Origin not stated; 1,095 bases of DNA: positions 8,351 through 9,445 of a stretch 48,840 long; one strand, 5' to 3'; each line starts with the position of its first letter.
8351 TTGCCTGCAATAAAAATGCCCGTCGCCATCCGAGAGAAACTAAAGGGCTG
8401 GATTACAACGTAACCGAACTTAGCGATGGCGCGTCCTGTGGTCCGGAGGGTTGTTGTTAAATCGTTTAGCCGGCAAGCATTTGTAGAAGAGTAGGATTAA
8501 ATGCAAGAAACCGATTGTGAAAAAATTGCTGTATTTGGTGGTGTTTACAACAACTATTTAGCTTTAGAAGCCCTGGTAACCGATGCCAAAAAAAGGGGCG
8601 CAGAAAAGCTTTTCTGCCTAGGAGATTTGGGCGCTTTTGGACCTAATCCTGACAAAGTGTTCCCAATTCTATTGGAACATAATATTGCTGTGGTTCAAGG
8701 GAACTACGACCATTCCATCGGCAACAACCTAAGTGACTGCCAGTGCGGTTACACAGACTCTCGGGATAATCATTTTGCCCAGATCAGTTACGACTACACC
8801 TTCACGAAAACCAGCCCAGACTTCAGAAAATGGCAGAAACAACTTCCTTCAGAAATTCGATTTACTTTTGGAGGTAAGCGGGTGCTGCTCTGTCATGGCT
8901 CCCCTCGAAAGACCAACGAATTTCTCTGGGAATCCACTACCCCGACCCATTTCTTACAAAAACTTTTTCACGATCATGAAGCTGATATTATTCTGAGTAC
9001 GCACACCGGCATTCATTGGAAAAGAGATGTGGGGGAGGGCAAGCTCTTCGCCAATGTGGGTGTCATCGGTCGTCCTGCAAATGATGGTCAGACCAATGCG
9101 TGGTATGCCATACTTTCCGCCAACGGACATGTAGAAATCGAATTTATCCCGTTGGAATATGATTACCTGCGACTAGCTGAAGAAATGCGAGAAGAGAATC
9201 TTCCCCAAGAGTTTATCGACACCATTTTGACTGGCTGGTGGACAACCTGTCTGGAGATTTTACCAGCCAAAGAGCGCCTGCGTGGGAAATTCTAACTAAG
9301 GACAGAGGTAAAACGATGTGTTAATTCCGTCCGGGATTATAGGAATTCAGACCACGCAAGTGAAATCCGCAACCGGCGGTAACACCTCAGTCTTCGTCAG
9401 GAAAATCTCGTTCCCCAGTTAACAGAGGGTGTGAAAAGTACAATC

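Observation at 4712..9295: Flavoprotein / radical-SAM / ArsM / atypical phosphoesterase cluster: a biosynthetic-looking organoarsenical locus with no resistance genes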

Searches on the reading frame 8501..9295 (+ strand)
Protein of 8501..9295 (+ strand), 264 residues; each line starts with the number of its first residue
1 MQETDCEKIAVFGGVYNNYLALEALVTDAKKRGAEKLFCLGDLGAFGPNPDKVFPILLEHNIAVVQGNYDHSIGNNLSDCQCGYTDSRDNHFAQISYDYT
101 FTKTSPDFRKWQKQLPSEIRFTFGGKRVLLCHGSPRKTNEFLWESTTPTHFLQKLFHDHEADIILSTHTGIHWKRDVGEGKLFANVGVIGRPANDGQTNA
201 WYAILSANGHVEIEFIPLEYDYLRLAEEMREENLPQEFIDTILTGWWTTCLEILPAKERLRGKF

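Call 3: search_protein_families(library=pfam, proteins=[window:8501-9295:+], max_evalue=0.01)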
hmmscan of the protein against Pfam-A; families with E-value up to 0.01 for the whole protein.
window:8501-9295:+ (264 aa): 2 families
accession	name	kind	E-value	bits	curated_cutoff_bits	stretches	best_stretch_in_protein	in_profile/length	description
PF12850.12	Metallophos_2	-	6.1e-11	43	27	1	9-205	3-149/154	Calcineurin-like phosphoesterase superfamily domain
PF00149.33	Metallophos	-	8.7e-06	26.7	21.5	1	8-176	2-164/191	Calcineurin-like phosphoesterase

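Call 4: search_protein_families(library=ncbifam, proteins=[window:8501-9295:+], max_evalue=0.01)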
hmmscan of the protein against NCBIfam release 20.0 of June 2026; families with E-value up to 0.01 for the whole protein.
window:8501-9295:+ (264 aa): 2 families
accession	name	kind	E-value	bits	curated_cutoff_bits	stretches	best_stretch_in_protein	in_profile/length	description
NF006988.0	PRK09453.1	equivalog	0.00011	22.1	117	0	122-216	94-168/183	phosphodiesterase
TIGR00040.1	yfcE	subfamily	0.0013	18.9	56.25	1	33-205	28-148/158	YfcE family phosphodiesterase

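Call 27: search_solved_structures(query=window:8501-9295:+, max_evalue=0.01)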
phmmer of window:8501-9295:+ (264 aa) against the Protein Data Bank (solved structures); distinct sequences matched with E-value up to 0.01: 4.
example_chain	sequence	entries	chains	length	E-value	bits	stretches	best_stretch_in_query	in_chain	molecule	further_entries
3rqz_A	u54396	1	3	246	1.5e-10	44.5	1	7-244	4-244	Metallophosphoesterase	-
1nnw_A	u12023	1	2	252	1.6e-10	44.3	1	10-243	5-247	hypothetical protein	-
2gju_A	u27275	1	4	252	1.7e-08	37.7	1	9-243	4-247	252aa long hypothetical protein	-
3qfm_A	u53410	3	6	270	2e-08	37.5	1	4-230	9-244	Putative uncharacterized protein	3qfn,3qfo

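Call 46: search_solved_structures(query=window:8501-9295:+, max_evalue=0.01, show_alignments=4)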
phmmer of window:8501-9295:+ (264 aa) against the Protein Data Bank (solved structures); distinct sequences matched with E-value up to 0.01: 4.
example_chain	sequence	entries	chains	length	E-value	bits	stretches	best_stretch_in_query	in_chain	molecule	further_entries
3rqz_A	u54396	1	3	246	1.5e-10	44.5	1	7-244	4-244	Metallophosphoesterase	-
1nnw_A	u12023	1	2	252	1.6e-10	44.3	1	10-243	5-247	hypothetical protein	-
2gju_A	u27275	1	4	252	1.7e-08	37.7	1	9-243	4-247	252aa long hypothetical protein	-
3qfm_A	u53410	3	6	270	2e-08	37.5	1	4-230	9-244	Putative uncharacterized protein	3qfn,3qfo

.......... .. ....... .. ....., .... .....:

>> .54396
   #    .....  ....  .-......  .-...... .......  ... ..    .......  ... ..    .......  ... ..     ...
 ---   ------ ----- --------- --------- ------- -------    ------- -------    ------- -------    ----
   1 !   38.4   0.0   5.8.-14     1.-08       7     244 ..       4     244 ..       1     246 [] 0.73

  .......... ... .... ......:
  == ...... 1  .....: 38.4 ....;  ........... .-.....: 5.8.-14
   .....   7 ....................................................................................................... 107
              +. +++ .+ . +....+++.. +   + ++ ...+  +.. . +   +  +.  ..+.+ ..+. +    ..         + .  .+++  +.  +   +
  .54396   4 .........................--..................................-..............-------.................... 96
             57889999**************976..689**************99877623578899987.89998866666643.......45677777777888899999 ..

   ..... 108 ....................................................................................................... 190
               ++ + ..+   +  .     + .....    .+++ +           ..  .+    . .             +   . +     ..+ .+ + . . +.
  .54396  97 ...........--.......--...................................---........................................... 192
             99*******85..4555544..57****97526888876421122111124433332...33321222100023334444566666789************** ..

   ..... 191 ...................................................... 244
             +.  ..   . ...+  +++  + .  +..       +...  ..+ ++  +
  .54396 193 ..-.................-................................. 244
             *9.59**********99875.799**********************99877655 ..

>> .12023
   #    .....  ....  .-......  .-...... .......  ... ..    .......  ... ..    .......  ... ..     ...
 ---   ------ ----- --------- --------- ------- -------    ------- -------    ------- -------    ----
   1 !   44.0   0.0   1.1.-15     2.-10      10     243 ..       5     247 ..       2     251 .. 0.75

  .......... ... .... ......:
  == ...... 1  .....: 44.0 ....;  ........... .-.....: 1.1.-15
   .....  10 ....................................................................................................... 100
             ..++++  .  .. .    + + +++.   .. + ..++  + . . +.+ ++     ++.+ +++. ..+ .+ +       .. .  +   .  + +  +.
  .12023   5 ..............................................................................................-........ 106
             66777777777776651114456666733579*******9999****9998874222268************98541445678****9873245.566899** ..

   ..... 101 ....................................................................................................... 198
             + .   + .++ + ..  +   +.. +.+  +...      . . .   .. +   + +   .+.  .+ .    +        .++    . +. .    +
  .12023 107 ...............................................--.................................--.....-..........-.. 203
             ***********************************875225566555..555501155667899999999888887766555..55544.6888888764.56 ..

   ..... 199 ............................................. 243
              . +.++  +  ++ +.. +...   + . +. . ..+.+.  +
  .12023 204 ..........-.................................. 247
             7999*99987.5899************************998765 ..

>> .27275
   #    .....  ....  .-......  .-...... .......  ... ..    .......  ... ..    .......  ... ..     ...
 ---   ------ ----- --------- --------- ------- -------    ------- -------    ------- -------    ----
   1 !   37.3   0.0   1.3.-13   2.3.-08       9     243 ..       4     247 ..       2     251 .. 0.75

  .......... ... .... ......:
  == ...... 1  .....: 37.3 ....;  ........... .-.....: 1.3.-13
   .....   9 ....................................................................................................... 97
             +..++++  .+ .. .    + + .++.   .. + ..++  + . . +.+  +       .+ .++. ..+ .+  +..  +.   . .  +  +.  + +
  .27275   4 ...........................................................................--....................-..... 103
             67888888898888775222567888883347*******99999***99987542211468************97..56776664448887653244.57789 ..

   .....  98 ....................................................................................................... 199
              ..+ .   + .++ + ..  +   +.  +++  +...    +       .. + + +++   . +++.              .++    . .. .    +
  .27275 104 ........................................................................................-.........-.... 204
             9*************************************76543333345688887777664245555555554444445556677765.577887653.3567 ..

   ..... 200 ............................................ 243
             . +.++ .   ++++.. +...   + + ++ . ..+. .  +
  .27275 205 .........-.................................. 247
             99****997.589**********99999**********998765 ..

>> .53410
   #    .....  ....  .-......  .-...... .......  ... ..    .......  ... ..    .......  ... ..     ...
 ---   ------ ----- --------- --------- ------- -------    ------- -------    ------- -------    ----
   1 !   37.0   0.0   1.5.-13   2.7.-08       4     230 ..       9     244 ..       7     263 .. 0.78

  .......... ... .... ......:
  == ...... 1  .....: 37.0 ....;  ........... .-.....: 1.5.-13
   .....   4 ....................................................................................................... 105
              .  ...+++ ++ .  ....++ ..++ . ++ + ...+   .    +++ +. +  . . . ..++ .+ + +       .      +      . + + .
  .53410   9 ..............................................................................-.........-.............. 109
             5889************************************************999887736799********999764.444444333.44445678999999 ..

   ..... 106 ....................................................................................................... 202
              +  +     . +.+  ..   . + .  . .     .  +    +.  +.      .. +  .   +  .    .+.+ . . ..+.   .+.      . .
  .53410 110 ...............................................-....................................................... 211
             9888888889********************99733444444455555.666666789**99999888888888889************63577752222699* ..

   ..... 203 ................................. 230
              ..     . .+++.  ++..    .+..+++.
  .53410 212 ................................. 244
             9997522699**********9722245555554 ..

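Call 47: find_homologous_proteins(query=window:8501-9295:+)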
Query window:8501-9295:+ (264 aa): 7846 proteins with E <= 0.001 among 8000 candidates; the best 120 are listed.
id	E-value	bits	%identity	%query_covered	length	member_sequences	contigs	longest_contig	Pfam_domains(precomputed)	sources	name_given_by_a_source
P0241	9.0e-184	627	100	100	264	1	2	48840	PF12850.13,PF00149.34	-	-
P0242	4.2e-164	563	88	100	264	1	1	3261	PF12850.13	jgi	jgi:diadenosine tetraphosphatase ApaH/serine/threonine PP2A family protein phosphatase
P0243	2.5e-163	560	87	100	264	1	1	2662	PF12850.13,PF00149.34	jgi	jgi:predicted phosphodiesterase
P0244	9.8e-158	542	84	100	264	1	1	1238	PF12850.13,PF00149.34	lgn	-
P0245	1.0e-157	542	84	100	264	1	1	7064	PF12850.13,PF00149.34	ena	-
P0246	1.2e-156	538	86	100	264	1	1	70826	PF12850.13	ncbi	ncbi:MAG: metallophosphoesterase family protein [bacterium]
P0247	1.1e-151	522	82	100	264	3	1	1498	PF12850.13,PF00149.34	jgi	-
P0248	8.1e-151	519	83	100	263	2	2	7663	PF12850.13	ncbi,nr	ncbi:MAG: metallophosphoesterase [Calditrichaeota bacterium]|nr:MAG: metallophosphoesterase [Calditr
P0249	9.2e-151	519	81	100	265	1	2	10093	PF12850.13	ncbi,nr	ncbi:MAG: metallophosphoesterase [Calditrichaeota bacterium]|nr:MAG: metallophosphoesterase [Calditr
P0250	1.6e-148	512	80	100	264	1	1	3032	PF12850.13,PF00149.34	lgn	-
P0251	5.8e-147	507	79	100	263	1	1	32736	PF12850.13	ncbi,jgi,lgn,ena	-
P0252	6.6e-146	503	80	100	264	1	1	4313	PF12850.13,PF00149.34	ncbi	ncbi:MAG: metallophosphoesterase family protein [bacterium]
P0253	7.7e-145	500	78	100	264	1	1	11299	PF12850.13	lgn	-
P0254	3.7e-144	498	77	100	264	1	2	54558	PF12850.13,PF00149.34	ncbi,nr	ncbi:metallophosphoesterase family protein [candidate division KSB1 bacterium]|nr:metallophosphoeste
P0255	2.0e-143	495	77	100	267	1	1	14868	PF12850.13,PF00149.34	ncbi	-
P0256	4.4e-143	494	77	100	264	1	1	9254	PF12850.13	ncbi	ncbi:MAG: metallophosphoesterase family protein [bacterium]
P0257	6.5e-143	493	78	100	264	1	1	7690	PF12850.13,PF00149.34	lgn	-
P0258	6.8e-143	493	79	97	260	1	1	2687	PF12850.13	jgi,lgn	-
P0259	5.0e-142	491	79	98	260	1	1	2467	PF12850.13,PF00149.34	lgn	-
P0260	7.0e-142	490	77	100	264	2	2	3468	PF12850.13,PF00149.34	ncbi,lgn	ncbi:MAG: metallophosphoesterase family protein [bacterium]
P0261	7.0e-142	490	79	98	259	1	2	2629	PF12850.13,PF00149.34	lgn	-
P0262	7.9e-142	490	77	100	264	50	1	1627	PF12850.13,PF00149.34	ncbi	-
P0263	8.4e-142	490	77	99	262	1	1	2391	PF12850.13,PF00149.34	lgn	-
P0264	9.1e-142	490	77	100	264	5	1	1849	PF12850.13,PF00149.34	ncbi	-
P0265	5.7e-141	487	75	100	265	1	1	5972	PF12850.13,PF00149.34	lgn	-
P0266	6.4e-141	487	76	100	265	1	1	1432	PF12850.13,PF00149.34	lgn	-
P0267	9.1e-141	486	76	100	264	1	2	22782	PF12850.13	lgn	-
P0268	9.8e-141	486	77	100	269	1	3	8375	PF12850.13,PF00149.34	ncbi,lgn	ncbi:MAG: metallophosphoesterase family protein [bacterium]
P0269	2.8e-140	485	78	98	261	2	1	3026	PF12850.13,PF00149.34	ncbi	-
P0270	3.7e-140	484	75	99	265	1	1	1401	PF12850.13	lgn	-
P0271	4.7e-140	484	74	100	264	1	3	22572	PF12850.13,PF00149.34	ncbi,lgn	-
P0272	6.0e-140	484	78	98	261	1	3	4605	PF12850.13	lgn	-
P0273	6.2e-140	484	75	100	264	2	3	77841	PF12850.13,PF00149.34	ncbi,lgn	ncbi:MAG: metallophosphoesterase family protein [bacterium]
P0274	1.2e-139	483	75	100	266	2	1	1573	PF12850.13,PF00149.34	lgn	-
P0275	1.4e-139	483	77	97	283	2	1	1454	PF12850.13,PF00149.34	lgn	-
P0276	3.8e-139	481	77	98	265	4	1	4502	PF12850.13,PF00149.34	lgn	-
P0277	6.2e-139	480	75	99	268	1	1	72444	PF12850.13,PF00149.34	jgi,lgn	jgi:predicted phosphodiesterase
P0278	9.0e-139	480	74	100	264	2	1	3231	PF12850.13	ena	-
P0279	1.2e-138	479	75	99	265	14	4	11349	PF12850.13,PF00149.34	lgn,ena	-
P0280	3.1e-137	475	74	100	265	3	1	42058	PF12850.13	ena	-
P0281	4.7e-137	474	74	98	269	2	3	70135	PF12850.13,PF00149.34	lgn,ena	-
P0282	1.7e-135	469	74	97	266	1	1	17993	PF12850.13,PF00149.34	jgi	-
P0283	1.4e-134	466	73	100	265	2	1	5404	PF12850.13,PF00149.34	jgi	-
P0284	2.6e-134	465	73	97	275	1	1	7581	PF12850.13,PF00149.34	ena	-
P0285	5.0e-133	461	72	100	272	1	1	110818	PF12850.13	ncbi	-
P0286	2.2e-132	459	74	97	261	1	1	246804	PF12850.13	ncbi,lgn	-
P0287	5.3e-132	458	74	97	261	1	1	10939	PF12850.13,PF00149.34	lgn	-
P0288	4.0e-131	455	71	100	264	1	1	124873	PF12850.13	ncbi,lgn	-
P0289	6.5e-131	454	71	100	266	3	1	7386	PF12850.13,PF00149.34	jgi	-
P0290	2.2e-130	452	71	100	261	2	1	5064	PF12850.13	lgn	-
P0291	1.2e-129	450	71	100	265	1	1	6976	PF12850.13,PF00149.34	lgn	-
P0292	1.7e-129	449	69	100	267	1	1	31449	PF12850.13,PF00149.34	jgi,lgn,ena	-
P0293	2.0e-128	446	70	97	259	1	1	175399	PF12850.13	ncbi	-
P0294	1.2e-127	443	68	97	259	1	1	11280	PF12850.13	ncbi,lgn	-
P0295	2.0e-127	443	69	97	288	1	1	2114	PF12850.13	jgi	jgi:predicted phosphodiesterase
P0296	2.5e-127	442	70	97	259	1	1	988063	PF12850.13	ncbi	-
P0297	3.8e-127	442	68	97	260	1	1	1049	PF12850.13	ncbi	-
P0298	3.9e-127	442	68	97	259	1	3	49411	PF12850.13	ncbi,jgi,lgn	jgi:diadenosine tetraphosphatase ApaH/serine/threonine PP2A family protein phosphatase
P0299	8.7e-127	441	68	100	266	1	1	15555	PF12850.13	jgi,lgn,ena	-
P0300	1.2e-126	440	70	99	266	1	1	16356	PF12850.13,PF00149.34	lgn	-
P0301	2.7e-126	439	68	97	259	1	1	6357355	PF12850.13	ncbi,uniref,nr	ncbi:metallophosphoesterase family protein [Thalassoglobus polymorphus]|uniref:Calcineurin-like phos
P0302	3.3e-126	439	69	97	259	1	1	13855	PF12850.13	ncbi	-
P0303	4.2e-126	438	69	97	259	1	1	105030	PF12850.13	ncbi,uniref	ncbi:metallophosphoesterase family protein [Thalassoglobus sp.]|uniref:metallophosphoesterase family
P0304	5.1e-126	438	68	100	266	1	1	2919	PF12850.13,PF00149.34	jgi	jgi:predicted phosphodiesterase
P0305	5.6e-126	438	68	97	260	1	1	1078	PF12850.13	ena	-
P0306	6.3e-126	438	68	100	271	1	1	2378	PF12850.13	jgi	jgi:predicted phosphodiesterase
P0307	1.4e-125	437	68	97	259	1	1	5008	PF12850.13,PF00149.34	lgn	-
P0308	1.5e-125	436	68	97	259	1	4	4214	PF12850.13,PF00149.34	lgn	-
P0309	3.9e-125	435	67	97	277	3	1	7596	PF12850.13,PF00149.34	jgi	-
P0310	4.4e-125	435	74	92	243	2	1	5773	PF12850.13,PF00149.34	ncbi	ncbi:MAG TPA: metallophosphoesterase family protein, partial [bacterium]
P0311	7.6e-125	434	68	98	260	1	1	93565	PF12850.13,PF00149.34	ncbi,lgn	-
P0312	9.7e-125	434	68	97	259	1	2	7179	PF12850.13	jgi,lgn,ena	-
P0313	1.4e-124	433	67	97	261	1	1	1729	PF12850.13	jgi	jgi:diadenosine tetraphosphatase ApaH/serine/threonine PP2A family protein phosphatase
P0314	1.8e-124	433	69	99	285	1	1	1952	PF12850.13,PF00149.34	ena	-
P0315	2.8e-124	432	69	98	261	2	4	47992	PF12850.13,PF00149.34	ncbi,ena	-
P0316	2.9e-124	432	68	98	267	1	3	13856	PF12850.13,PF00149.34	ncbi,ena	-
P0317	2.9e-124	432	67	98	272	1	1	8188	PF12850.13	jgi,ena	jgi:predicted phosphodiesterase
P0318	3.1e-124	432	69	98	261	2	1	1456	PF12850.13,PF00149.34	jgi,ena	-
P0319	3.6e-124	432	67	97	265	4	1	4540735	PF12850.13,PF00149.34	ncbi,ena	-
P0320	4.0e-124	432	67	97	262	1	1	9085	PF12850.13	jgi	jgi:predicted phosphodiesterase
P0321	4.5e-124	432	66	97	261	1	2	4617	PF12850.13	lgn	-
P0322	6.2e-124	431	67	97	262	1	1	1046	PF12850.13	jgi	jgi:predicted phosphodiesterase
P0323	9.5e-124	431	69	99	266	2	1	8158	PF12850.13,PF00149.34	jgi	jgi:predicted phosphodiesterase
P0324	1.0e-123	431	68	97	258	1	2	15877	PF12850.13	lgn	-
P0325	1.2e-123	430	69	98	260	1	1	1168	PF12850.13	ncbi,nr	ncbi:MAG: metallophosphoesterase [Calditrichaeota bacterium]|nr:MAG: metallophosphoesterase [Calditr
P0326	1.5e-123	430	68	97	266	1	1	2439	PF12850.13,PF00149.34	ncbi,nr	ncbi:MAG: metallophosphoesterase [Nitrospinota bacterium]|nr:MAG: metallophosphoesterase [Nitrospino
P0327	1.7e-123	430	66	99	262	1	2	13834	PF12850.13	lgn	-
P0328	2.2e-123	429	67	97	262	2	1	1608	PF12850.13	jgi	-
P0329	2.3e-123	429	66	97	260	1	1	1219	PF12850.13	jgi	-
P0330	2.3e-123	429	69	98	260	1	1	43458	PF12850.13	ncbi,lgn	-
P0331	3.4e-123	429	67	97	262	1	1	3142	PF12850.13,PF00149.34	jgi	jgi:predicted phosphodiesterase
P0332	4.4e-123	428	67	98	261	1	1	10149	PF12850.13,PF00149.34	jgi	jgi:predicted phosphodiesterase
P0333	7.6e-123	428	68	97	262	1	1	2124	PF12850.13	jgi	jgi:predicted phosphodiesterase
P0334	8.1e-123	428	67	98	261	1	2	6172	PF12850.13,PF00149.34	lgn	-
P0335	8.2e-123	428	66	97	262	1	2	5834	PF12850.13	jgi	jgi:diadenosine tetraphosphatase ApaH/serine/threonine PP2A family protein phosphatase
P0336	8.4e-123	427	69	98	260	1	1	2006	PF12850.13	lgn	-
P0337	9.0e-123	427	68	99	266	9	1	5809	PF12850.13,PF00149.34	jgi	jgi:predicted phosphodiesterase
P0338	1.0e-122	427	69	99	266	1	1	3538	PF12850.13,PF00149.34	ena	-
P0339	1.2e-122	427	67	99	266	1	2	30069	PF12850.13,PF00149.34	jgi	jgi:predicted phosphodiesterase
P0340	1.2e-122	427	68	98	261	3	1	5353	PF12850.13,PF00149.34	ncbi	-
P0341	1.2e-122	427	67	98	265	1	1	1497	PF12850.13,PF00149.34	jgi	jgi:diadenosine tetraphosphatase ApaH/serine/threonine PP2A family protein phosphatase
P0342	1.3e-122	427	68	98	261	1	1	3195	PF12850.13,PF00149.34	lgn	-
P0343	1.3e-122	427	68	98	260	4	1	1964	PF12850.13,PF00149.34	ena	-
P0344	1.4e-122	427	67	99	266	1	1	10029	PF12850.13,PF00149.34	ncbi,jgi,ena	-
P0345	1.6e-122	427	67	97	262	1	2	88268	PF12850.13,PF00149.34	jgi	-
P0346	1.6e-122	427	69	99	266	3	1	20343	PF12850.13,PF00149.34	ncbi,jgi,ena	-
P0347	1.8e-122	426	67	98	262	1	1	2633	PF12850.13,PF00149.34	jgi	-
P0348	1.9e-122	426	67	97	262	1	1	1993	PF12850.13,PF00149.34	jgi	jgi:predicted phosphodiesterase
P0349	2.8e-122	426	68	97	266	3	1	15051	PF12850.13,PF00149.34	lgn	-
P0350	3.0e-122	426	67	97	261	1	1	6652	PF12850.13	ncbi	-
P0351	3.5e-122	425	67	97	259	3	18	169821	PF12850.13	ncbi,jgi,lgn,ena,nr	ncbi:metallophosphoesterase family protein [Planctomicrobium sp.]|jgi:predicted phosphodiesterase|nr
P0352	3.5e-122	425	67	98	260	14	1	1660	PF12850.13,PF00149.34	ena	-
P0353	4.0e-122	425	66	97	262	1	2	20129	PF12850.13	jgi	jgi:diadenosine tetraphosphatase ApaH/serine/threonine PP2A family protein phosphatase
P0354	4.9e-122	425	67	98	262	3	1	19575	PF12850.13,PF00149.34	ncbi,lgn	-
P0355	6.0e-122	425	67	98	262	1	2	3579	PF12850.13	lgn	-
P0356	6.2e-122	425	65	98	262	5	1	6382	PF12850.13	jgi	-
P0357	6.3e-122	425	67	97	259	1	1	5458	PF12850.13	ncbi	-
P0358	6.8e-122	425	66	97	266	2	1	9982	PF12850.13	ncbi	-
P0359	6.9e-122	424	65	98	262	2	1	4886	PF12850.13,PF00149.34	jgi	jgi:predicted phosphodiesterase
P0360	7.0e-122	424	65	98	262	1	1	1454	PF12850.13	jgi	jgi:diadenosine tetraphosphatase ApaH/serine/threonine PP2A family protein phosphatase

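Call 59: predict_structure(alignment_id=A2)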
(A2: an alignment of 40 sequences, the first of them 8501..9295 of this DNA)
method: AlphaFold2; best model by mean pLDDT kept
length: 264 residues; sequences in the alignment: 40
mean_pLDDT: 87.1   pTM: 0.88
mean pLDDT of the five models: 87.1, 84.7, 83.7, 83.2, 82.5
residues with pLDDT >= 90: 175; 70-90: 51; 50-70: 26; < 50: 12
segments of 3 or more residues with pLDDT < 50: 85-88, 135-139
pLDDT, mean of each block of 10 residues (from residue 1): 84 94 98 97 89 97 93 83 50 85 96 95 95 60 81 93 88 91 93 90 92 96 97 93 84 58 61
secondary structure, 60 per line:
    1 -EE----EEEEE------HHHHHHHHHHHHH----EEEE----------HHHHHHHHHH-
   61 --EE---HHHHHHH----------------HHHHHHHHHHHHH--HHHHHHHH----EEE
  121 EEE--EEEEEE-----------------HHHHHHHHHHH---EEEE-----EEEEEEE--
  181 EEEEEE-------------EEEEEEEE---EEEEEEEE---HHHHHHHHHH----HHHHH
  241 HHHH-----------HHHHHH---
elements in order: E8-12 H19-31 E36-39 H50-59 H68-74 H91-103 H106-113 E118-123 E126-131 H149-159 E163-166 E172-178 E181-186 E200-207 E211-218 H222-231 H236-244 H256-261
